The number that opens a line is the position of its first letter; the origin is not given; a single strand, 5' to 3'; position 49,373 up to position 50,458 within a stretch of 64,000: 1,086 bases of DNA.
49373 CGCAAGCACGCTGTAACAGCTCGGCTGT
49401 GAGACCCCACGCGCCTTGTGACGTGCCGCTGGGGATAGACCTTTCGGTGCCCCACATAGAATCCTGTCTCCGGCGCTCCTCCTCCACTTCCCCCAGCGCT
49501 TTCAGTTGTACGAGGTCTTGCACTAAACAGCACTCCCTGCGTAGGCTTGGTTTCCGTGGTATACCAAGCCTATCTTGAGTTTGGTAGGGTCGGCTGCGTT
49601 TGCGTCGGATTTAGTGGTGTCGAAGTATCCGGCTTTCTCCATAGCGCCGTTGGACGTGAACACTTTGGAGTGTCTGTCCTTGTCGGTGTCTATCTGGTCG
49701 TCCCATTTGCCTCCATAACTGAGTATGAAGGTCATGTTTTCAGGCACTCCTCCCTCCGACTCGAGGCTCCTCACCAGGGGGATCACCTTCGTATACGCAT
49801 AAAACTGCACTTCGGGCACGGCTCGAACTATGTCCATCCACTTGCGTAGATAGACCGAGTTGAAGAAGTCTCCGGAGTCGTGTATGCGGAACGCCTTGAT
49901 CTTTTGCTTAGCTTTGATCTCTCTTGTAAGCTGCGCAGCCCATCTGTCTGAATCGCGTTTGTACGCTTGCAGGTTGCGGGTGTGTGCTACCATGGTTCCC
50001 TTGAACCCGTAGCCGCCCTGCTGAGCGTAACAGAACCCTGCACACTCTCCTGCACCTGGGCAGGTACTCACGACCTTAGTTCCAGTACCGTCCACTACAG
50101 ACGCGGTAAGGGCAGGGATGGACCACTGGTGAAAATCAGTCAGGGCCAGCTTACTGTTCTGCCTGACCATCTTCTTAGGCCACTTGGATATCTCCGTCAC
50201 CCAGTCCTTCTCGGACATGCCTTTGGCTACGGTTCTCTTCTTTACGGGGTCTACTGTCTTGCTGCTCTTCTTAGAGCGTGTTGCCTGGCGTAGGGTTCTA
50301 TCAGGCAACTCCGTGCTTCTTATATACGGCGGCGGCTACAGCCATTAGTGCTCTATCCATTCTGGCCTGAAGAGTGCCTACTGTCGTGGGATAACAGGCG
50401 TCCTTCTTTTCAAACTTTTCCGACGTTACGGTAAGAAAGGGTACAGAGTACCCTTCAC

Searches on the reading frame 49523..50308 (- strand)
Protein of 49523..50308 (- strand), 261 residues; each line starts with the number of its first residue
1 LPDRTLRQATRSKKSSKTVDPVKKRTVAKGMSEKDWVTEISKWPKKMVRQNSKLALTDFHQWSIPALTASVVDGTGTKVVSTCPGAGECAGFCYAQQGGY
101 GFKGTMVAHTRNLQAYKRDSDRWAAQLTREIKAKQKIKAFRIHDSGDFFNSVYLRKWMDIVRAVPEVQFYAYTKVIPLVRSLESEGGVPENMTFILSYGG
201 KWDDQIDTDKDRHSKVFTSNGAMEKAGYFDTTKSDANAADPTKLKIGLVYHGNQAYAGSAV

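Call 30: search_protein_families(library=pfam, proteins=[window:49523-50308:-], max_evalue=1)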
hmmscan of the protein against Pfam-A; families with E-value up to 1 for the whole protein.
window:49523-50308:- (261 aa): 1 family
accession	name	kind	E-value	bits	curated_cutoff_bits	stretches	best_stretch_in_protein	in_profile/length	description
PF17338.8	GP88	-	2.5e-43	149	24.4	1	49-239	5-204/230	Gene product 88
